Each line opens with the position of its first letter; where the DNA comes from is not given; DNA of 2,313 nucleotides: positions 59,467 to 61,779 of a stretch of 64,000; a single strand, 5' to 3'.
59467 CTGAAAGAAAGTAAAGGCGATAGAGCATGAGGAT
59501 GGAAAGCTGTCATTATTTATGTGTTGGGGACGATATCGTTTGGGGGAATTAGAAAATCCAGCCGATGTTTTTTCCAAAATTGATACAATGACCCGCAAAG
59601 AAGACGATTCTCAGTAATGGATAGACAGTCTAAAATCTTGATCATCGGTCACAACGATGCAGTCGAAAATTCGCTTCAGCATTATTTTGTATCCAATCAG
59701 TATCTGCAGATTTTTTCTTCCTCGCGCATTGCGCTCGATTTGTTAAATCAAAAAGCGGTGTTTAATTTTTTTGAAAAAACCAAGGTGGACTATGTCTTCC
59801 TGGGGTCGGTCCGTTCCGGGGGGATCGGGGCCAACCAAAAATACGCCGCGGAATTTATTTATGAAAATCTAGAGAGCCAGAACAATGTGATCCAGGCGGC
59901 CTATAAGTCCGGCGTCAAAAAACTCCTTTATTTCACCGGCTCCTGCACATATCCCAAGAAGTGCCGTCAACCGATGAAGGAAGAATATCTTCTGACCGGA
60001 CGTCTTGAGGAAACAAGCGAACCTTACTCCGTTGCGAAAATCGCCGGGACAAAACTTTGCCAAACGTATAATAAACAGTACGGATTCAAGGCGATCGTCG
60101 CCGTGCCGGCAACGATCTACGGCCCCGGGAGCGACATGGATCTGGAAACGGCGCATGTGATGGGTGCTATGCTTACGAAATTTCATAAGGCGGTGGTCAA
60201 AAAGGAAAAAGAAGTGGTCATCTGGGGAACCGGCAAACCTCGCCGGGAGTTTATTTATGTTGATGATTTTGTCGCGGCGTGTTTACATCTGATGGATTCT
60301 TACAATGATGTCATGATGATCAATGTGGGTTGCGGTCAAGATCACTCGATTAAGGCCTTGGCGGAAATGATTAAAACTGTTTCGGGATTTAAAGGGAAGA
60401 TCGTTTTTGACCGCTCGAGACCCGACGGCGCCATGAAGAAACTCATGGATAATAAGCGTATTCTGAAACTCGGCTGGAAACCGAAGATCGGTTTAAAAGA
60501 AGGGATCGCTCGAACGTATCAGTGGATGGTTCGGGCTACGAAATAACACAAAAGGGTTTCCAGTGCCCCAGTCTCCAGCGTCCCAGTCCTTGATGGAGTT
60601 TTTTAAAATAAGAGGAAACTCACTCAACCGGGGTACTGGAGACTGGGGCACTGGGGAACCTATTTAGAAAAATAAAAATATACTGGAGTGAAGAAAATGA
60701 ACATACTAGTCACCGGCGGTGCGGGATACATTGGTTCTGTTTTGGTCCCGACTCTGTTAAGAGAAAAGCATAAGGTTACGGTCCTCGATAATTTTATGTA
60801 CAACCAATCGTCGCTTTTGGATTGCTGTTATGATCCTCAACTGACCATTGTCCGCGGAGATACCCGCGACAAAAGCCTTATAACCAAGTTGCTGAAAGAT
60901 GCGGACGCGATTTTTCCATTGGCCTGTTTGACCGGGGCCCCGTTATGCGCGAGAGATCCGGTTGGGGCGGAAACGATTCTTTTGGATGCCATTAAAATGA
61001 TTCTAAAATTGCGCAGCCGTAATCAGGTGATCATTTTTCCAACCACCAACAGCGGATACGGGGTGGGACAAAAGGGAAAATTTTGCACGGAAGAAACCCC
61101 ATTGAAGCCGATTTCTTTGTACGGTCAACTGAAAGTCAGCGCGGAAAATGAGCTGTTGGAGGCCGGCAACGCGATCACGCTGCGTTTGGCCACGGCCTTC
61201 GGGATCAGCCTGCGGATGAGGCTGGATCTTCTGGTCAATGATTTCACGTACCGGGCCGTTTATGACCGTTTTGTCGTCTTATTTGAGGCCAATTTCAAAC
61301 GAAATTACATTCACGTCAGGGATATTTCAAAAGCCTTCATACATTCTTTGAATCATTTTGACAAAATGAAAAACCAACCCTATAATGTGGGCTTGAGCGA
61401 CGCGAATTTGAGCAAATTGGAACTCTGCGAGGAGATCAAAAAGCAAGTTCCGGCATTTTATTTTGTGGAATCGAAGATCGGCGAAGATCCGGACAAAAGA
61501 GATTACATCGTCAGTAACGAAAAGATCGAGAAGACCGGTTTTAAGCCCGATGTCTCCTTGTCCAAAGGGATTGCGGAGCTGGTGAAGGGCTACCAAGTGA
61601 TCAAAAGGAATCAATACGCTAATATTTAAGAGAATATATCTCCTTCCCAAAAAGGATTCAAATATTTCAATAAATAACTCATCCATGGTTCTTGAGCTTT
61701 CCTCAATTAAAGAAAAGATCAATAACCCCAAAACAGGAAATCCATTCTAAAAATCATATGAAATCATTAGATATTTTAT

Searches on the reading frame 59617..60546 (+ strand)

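Call 75: search_protein_families(library=pfam, proteins=[window:59617-60546:+], max_evalue=0.00001)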
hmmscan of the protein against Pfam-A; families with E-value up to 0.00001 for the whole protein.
window:59617-60546:+ (309 aa): 2 families
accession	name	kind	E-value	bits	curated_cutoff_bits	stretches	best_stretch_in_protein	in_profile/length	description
PF01370.27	Epimerase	-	5.3e-48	164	20.9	1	36-238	44-240/240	NAD dependent epimerase/dehydratase family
PF16363.11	GDP_Man_Dehyd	-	1.9e-16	60.9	27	1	38-299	57-331/332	GDP-mannose 4,6 dehydratase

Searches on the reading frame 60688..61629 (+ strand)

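Call 75: search_protein_families(library=pfam, proteins=[window:60688-61629:+], max_evalue=0.00001)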
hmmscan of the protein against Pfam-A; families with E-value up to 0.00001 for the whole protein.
window:60688-61629:+ (313 aa): 5 families
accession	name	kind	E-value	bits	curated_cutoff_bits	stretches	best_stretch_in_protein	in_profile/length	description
PF01370.27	Epimerase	-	4.1e-27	95.6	20.9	1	6-235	1-240/240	NAD dependent epimerase/dehydratase family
PF16363.11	GDP_Man_Dehyd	-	3.4e-18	66.6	27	1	7-297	1-331/332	GDP-mannose 4,6 dehydratase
PF05368.20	NmrA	-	1.3e-09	38.5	27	1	3-103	2-95/298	NmrA-like family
PF01073.25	3Beta_HSD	-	1.5e-08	34.5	22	1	7-161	1-162/280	3-beta hydroxysteroid dehydrogenase/isomerase family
PF04321.23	RmlD_sub_bind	-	3.3e-07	30.1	27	1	4-173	1-154/287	RmlD substrate binding domain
